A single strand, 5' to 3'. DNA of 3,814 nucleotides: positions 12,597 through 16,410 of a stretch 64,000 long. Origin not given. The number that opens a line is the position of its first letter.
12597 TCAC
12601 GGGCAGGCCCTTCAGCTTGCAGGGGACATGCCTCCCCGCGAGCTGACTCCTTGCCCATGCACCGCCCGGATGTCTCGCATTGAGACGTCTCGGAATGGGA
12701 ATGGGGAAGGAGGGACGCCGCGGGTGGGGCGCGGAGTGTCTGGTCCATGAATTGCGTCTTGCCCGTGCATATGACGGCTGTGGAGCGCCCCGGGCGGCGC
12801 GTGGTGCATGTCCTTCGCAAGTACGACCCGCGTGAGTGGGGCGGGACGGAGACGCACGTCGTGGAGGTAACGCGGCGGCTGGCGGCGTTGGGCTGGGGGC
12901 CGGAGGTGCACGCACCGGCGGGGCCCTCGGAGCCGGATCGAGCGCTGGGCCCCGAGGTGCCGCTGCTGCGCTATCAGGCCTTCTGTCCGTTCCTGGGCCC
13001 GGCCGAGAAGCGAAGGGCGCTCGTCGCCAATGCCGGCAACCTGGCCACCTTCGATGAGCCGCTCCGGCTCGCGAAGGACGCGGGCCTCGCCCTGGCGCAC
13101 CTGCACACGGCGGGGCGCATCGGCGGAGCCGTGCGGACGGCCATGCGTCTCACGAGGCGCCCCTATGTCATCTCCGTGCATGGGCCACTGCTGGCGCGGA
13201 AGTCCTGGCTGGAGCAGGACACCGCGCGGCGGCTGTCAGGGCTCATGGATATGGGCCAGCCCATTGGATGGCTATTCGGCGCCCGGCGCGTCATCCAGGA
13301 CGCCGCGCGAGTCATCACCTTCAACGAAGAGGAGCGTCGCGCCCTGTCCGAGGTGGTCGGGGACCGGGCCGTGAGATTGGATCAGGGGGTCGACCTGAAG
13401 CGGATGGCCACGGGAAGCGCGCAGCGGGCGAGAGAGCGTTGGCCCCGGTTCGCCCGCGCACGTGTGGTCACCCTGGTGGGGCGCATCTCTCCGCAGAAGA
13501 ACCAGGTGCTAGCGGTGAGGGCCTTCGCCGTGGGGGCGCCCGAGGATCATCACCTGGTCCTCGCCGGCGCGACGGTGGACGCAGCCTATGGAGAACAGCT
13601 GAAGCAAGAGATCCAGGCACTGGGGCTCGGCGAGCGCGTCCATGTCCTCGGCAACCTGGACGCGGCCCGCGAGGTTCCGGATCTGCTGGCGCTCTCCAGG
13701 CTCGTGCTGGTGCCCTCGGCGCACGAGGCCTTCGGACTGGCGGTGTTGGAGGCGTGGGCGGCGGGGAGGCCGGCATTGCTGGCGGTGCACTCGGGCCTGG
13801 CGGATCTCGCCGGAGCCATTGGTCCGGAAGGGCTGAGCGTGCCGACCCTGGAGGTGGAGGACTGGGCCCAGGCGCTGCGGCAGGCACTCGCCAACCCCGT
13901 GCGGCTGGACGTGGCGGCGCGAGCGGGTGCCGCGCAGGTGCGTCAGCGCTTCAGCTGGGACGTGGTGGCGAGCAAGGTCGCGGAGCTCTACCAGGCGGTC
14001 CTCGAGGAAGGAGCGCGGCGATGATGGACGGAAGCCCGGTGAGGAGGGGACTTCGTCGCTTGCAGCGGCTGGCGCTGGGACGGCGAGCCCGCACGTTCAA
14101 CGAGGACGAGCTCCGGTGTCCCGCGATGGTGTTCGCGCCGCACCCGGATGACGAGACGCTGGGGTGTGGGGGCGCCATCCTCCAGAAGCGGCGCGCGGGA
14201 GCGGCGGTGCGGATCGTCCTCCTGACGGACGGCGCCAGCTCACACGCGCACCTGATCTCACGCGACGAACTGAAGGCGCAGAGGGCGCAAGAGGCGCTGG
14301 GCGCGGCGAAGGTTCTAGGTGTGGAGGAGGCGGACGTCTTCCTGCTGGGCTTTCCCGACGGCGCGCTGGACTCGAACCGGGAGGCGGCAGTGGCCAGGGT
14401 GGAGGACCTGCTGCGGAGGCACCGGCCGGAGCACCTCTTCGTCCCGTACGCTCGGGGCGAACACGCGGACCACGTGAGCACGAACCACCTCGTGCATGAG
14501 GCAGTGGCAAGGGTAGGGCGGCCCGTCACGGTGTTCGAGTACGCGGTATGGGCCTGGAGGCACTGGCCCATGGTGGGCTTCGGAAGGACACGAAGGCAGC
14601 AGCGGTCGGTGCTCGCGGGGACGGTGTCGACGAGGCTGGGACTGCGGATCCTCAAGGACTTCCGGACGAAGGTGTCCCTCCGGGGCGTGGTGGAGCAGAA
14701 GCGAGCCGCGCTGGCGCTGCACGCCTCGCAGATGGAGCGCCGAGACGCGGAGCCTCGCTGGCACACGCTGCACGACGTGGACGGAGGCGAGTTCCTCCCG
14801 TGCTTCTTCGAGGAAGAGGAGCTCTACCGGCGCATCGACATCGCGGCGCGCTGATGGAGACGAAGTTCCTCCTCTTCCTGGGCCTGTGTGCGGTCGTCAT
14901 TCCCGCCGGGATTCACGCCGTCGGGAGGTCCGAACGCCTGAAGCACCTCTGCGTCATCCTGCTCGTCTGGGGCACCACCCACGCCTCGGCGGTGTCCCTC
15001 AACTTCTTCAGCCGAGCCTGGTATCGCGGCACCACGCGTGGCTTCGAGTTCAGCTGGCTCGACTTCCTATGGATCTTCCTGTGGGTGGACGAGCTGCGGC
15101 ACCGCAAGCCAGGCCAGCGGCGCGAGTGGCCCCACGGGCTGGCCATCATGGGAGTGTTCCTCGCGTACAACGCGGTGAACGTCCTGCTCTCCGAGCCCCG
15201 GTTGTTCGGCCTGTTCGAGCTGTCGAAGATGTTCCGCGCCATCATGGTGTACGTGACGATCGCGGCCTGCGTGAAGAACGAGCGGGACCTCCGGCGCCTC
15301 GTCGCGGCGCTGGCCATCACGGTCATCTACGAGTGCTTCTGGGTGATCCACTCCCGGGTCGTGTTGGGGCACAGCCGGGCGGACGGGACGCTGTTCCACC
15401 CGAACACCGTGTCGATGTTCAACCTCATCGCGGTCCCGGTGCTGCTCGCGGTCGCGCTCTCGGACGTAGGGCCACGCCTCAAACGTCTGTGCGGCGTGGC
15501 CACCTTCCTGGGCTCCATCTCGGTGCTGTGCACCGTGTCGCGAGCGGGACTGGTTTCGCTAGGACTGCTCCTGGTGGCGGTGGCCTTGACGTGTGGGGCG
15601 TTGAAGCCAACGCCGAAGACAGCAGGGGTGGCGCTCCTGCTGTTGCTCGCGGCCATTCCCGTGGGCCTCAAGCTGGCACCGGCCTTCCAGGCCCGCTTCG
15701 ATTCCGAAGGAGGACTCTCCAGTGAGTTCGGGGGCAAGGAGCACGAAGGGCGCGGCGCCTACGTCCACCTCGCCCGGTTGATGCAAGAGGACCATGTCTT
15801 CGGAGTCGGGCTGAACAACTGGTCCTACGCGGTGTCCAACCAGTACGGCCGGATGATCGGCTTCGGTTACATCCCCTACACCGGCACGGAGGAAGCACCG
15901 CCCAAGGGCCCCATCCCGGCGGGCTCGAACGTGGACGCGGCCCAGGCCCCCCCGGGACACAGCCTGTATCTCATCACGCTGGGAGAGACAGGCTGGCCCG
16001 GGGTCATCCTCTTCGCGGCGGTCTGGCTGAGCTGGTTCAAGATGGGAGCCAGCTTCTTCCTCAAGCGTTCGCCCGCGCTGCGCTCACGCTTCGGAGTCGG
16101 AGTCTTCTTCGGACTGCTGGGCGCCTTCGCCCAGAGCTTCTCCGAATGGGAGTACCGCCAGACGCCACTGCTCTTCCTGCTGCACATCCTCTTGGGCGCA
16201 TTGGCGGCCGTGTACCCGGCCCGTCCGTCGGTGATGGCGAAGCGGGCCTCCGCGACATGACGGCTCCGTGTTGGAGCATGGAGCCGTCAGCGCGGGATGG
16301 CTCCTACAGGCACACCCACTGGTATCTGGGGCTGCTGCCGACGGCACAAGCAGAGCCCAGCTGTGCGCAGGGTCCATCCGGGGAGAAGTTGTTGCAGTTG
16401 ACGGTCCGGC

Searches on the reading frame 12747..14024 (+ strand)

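Call 15: search_protein_families(library=pfam, proteins=[window:12747-14024:+], max_evalue=0.001)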
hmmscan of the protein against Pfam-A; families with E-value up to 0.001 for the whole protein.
window:12747-14024:+ (425 aa): 6 families
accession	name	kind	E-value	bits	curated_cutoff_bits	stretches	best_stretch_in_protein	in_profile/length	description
PF00534.26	Glycos_transf_1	-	3.9e-25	88.8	26.4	1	228-386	5-160/172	Glycosyl transferases group 1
PF13692.12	Glyco_trans_1_4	-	6.4e-20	72.3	27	1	239-383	2-142/142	Glycosyl transferases group 1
PF20706.3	GT4-conflict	-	3.5e-17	62.9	26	1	193-410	158-384/385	Family 4 Glycosyltransferase in conflict systems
PF13439.12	Glyco_transf_4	-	2.6e-13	50.8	28.5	1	31-219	1-170/170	Glycosyltransferase Family 4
PF13579.12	Glyco_trans_4_4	-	2.3e-12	48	29.7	1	32-207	1-149/158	Glycosyl transferase 4-like domain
PF13524.12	Glyco_trans_1_2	-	0.00031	21.2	25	1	275-409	22-140/144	Glycosyl transferase-like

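Call 96: search_protein_families(library=ncbifam, proteins=[window:12747-14024:+], max_evalue=0.00001)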
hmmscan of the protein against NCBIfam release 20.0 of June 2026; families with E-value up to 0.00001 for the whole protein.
window:12747-14024:+ (425 aa): 17 families
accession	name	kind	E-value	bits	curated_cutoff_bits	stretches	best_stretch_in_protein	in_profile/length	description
TIGR03449.1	mycothiol_MshA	equivalog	3.7e-24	85.4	462.5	1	116-419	107-404/406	D-inositol-3-phosphate glycosyltransferase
TIGR04047.1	MSMEG_0565_glyc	hypoth_equivalog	8.5e-24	84.3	259.85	1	180-417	133-373/373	MSMEG_0565 family glycosyltransferase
TIGR03088.1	stp2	hypoth_equivalog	4.6e-20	72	409.05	1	203-419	157-374/374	TIGR03088 family PEP-CTERM/XrtA system glycosyltransferase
NF038295.1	EPS_HpsP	equivalog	4.1e-19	68.8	550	1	183-418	152-387/388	hormogonium polysaccharide biosynthesis glycosyltransferase HpsP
TIGR02149.1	glgA_Coryne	subfamily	8.8e-19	67.9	302.4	1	19-419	3-391/391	glycogen synthase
NF041876.1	EPS_EpsE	equivalog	1.9e-18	66.9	400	1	194-409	174-387/389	exopolysaccharide biosynthesis GT4 family glycosyltransferase EpsE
NF041010.1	glycosy_Agl16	equivalog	6.2e-17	61.5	575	1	181-417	121-350/352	glycosylation protein Agl16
NF038011.1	PelF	equivalog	2.7e-16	59.7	100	1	186-415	258-489/489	GT4 family glycosyltransferase PelF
TIGR03999.1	thiol_BshA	equivalog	2.7e-16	59.5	273.7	1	216-419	177-374/375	N-acetyl-alpha-D-glucosaminyl L-malate synthase BshA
NF038229.1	Glyco4_Geo_Pelo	equivalog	1.2e-14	54.1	400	1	180-419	104-337/338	GPMC system family 4 glycosyltransferase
NF047684.1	TeichurnBiosyTuaC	equivalog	7.5e-13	48.2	550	1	181-419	160-390/391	teichuronic acid biosynthesis protein TuaC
NF053787.1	GlcN_PG_synth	equivalog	1.2e-12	47.4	480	1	214-419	172-360/361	N-acetylglucosaminyl phosphatidylglycerol synthase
NF046085.1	XrtY_assoc_Gly1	equivalog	1.2e-12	47.4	400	1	194-420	169-386/387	XrtY-associated glycosyltransferase XYAG1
NF012028.0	PRK15484.1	subfamily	3.4e-12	46.1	618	1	212-414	167-374/380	lipopolysaccharide N-acetylglucosaminyltransferase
NF038255.1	exopoly_VpsD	equivalog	4.7e-11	42.2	300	1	266-419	233-380/381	VpsD family glycosyltransferase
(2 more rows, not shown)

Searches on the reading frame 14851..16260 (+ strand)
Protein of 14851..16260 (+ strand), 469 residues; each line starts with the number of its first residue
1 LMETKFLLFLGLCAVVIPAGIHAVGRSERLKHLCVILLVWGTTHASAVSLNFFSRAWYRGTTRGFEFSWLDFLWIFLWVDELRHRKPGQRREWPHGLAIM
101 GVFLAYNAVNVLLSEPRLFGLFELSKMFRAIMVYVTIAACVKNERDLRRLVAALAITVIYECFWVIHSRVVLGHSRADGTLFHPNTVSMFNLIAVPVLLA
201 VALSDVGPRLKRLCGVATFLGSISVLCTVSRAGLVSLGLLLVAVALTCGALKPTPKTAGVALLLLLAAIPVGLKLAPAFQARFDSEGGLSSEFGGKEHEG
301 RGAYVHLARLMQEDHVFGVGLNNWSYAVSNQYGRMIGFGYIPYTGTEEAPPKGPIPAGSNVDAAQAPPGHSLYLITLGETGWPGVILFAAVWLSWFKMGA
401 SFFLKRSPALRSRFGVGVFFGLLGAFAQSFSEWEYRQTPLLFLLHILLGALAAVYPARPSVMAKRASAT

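Call 15: search_protein_families(library=pfam, proteins=[window:14851-16260:+], max_evalue=0.001)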
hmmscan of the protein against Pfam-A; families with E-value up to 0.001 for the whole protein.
window:14851-16260:+ (469 aa): 1 family
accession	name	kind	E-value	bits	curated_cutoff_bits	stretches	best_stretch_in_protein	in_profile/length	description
PF04932.20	Wzy_C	-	3.9e-06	27.2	31.7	1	217-389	2-149/149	O-Antigen ligase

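Call 96: search_protein_families(library=ncbifam, proteins=[window:14851-16260:+], max_evalue=0.00001)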
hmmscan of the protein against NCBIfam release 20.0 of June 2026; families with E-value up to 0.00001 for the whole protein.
window:14851-16260:+ (469 aa): 1 family
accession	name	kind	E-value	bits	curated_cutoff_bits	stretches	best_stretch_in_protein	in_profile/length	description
TIGR03097.1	PEP_O_lig_1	hypoth_equivalog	3.3e-08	32.8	188.1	1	90-398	68-348/408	putative O-glycosylation ligase, exosortase A system-associated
